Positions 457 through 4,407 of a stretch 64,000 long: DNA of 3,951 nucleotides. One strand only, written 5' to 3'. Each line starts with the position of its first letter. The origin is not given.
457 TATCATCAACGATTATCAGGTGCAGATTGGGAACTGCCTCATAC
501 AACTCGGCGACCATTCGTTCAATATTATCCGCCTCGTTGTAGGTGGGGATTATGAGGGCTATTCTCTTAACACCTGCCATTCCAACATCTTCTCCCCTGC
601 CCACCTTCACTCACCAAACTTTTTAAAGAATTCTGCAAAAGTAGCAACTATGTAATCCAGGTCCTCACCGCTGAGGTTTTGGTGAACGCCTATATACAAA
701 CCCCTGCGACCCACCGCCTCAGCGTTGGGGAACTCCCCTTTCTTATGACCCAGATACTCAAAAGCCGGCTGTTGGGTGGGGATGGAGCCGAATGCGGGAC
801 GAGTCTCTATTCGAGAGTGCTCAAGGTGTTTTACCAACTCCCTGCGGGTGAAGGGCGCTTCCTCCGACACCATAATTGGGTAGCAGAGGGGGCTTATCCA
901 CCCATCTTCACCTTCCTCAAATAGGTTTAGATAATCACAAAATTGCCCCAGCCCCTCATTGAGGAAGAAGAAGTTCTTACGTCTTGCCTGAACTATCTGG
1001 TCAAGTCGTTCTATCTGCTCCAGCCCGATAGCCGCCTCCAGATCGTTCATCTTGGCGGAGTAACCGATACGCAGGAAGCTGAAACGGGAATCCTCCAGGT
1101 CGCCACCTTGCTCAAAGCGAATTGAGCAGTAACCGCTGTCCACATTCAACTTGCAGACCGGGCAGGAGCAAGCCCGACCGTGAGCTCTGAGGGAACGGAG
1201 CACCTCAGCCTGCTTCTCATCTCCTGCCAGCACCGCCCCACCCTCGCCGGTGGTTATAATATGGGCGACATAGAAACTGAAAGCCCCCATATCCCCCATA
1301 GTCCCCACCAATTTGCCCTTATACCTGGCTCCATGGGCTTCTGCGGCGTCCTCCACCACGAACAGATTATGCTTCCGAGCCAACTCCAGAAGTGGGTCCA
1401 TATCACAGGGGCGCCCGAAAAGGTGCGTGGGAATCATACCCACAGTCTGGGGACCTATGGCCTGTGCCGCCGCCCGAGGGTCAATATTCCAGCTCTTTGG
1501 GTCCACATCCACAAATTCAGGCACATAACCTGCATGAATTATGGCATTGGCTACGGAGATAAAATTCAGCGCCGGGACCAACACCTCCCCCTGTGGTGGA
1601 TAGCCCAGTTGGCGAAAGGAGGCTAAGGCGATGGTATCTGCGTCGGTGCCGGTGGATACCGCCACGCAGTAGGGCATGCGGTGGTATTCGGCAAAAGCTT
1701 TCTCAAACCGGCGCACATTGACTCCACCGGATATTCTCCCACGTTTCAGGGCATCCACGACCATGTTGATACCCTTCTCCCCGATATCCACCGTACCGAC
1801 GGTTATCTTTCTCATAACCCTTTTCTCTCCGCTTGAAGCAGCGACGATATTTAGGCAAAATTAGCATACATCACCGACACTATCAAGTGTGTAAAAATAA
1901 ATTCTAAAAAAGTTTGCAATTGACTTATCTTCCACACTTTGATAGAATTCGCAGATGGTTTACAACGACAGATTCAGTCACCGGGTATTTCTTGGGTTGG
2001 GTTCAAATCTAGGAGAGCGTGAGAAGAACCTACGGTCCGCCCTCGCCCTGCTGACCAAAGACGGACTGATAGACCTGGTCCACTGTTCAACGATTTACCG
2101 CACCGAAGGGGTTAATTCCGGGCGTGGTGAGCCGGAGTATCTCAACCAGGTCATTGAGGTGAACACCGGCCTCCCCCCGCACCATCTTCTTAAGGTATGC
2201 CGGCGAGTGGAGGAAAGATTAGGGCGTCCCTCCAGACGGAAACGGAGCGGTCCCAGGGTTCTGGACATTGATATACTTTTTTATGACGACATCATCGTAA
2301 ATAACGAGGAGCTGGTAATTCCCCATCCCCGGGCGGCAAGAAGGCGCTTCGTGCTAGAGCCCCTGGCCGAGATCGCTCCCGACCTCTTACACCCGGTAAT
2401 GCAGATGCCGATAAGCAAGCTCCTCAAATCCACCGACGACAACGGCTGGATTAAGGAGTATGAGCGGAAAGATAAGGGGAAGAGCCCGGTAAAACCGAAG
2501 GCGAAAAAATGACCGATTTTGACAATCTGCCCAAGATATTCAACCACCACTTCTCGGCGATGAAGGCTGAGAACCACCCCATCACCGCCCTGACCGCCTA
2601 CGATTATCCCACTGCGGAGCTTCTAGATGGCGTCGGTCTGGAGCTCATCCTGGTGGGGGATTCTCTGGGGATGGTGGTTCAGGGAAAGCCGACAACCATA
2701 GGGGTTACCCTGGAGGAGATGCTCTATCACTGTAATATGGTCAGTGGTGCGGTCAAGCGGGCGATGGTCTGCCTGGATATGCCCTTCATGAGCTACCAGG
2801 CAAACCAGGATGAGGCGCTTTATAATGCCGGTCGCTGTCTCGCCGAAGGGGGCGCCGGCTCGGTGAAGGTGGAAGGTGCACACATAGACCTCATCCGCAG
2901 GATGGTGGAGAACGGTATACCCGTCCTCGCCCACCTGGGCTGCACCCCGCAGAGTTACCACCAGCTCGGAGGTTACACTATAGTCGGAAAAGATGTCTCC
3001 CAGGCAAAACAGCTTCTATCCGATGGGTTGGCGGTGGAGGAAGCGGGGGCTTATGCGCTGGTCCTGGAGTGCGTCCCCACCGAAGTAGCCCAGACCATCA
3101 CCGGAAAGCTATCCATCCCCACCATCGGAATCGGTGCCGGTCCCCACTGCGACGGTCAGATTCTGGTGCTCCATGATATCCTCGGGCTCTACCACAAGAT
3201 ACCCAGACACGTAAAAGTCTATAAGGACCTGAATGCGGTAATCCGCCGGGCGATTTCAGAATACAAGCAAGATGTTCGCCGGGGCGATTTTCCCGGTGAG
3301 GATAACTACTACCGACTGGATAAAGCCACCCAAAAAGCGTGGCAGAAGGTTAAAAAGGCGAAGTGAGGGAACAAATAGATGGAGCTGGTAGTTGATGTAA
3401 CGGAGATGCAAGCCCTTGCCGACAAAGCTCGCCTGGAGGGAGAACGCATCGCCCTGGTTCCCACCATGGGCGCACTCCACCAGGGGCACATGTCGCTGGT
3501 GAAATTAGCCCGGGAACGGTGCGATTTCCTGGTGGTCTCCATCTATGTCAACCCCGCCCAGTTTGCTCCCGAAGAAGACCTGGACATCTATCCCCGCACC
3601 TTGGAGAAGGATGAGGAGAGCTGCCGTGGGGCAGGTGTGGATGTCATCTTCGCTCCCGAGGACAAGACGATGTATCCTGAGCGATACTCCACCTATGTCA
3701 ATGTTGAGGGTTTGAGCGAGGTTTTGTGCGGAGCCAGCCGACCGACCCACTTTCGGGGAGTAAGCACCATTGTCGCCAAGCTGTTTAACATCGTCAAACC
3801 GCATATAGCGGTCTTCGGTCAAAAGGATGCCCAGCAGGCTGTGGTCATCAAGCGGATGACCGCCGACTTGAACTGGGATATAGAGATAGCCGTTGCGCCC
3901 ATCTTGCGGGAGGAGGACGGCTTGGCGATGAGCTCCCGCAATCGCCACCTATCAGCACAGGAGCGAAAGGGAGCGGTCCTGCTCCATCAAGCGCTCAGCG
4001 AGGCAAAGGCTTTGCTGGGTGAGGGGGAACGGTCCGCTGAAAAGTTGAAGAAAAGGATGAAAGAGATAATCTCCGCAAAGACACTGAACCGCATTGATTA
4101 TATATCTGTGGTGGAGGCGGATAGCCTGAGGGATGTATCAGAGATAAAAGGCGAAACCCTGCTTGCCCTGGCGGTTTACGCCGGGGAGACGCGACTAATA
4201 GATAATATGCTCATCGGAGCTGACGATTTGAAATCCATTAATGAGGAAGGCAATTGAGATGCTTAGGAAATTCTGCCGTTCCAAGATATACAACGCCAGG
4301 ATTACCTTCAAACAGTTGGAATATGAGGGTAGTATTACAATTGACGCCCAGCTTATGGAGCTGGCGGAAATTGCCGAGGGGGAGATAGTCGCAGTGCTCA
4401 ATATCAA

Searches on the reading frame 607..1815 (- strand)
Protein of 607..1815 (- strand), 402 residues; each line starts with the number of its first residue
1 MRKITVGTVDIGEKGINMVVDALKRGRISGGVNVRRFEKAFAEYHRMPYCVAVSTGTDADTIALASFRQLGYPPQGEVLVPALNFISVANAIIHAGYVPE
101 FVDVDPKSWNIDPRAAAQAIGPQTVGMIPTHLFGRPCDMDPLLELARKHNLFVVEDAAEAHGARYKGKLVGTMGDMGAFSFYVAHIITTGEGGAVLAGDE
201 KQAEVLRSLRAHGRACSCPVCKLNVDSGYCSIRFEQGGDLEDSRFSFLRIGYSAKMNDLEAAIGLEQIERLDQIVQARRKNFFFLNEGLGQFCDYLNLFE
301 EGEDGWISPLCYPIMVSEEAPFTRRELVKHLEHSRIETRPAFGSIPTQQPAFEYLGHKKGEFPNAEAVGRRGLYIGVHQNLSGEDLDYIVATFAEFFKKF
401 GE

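Call 6: search_protein_families(library=pfam, proteins=[window:607-1815:-], max_evalue=0.0001)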
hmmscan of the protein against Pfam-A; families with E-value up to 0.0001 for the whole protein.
window:607-1815:- (402 aa): 2 families
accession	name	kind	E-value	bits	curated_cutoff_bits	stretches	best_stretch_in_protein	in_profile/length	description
PF01041.23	DegT_DnrJ_EryC1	-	1.4e-97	327.6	19.8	1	11-393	3-359/360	DegT/DnrJ/EryC1/StrS aminotransferase family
PF00155.27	Aminotran_1_2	-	1.1e-05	25.2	19.7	1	36-158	46-187/361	Aminotransferase class I and II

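Call 48: find_encoding_contigs(protein=window:607-1815:-, flank=10000, max_places=3)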
Protein window:607-1815:- (402 aa): no gene with exactly this product is on record in the collection.

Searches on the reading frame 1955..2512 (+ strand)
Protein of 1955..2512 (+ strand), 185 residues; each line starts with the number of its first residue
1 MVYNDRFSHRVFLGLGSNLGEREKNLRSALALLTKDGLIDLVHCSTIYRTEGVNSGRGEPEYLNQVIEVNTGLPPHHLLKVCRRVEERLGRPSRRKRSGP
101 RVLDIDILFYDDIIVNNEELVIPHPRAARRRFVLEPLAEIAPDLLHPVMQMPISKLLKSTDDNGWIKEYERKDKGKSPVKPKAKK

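Call 6: search_protein_families(library=pfam, proteins=[window:1955-2512:+], max_evalue=0.0001)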
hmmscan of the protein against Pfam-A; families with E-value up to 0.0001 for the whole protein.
window:1955-2512:+ (185 aa): 1 family
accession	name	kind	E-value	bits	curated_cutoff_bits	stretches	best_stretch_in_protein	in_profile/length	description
PF01288.25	HPPK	-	6e-37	127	25.7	1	12-142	1-116/116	7,8-dihydro-6-hydroxymethylpterin-pyrophosphokinase (HPPK)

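Call 50: find_encoding_contigs(protein=window:1955-2512:+, flank=10000, max_places=3)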
Protein window:1955-2512:+ (185 aa): no gene with exactly this product is on record in the collection.

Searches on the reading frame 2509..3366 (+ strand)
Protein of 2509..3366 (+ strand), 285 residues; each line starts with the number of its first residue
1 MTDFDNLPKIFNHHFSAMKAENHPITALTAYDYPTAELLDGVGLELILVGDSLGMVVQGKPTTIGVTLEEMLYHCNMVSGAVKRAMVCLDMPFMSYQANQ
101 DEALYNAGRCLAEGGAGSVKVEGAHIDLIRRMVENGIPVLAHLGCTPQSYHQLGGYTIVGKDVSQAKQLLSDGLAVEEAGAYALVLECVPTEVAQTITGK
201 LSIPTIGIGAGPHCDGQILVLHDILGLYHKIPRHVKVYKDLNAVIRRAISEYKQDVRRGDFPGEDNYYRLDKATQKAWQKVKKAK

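Call 6: search_protein_families(library=pfam, proteins=[window:2509-3366:+], max_evalue=0.0001)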
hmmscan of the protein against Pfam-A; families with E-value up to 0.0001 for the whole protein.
window:2509-3366:+ (285 aa): 1 family
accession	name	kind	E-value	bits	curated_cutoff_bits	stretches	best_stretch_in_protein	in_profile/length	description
PF02548.21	Pantoate_transf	-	8.2e-104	347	28.7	1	13-263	5-258/259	Ketopantoate hydroxymethyltransferase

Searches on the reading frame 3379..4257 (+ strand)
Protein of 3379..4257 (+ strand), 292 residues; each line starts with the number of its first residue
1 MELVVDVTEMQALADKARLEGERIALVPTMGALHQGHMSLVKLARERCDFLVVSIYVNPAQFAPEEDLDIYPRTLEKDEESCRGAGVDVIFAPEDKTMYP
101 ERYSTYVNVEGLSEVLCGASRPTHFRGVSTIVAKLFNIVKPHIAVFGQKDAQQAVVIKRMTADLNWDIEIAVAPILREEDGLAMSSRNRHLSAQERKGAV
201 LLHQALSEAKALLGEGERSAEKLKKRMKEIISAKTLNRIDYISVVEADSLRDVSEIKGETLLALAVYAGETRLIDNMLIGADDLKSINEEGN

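Call 6: search_protein_families(library=pfam, proteins=[window:3379-4257:+], max_evalue=0.0001)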
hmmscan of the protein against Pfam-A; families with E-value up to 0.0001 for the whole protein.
window:3379-4257:+ (292 aa): 1 family
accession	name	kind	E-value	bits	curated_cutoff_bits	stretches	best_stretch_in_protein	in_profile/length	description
PF02569.21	Pantoate_ligase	-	2.3e-107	358.6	20.7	1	4-277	3-267/268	Pantoate-beta-alanine ligase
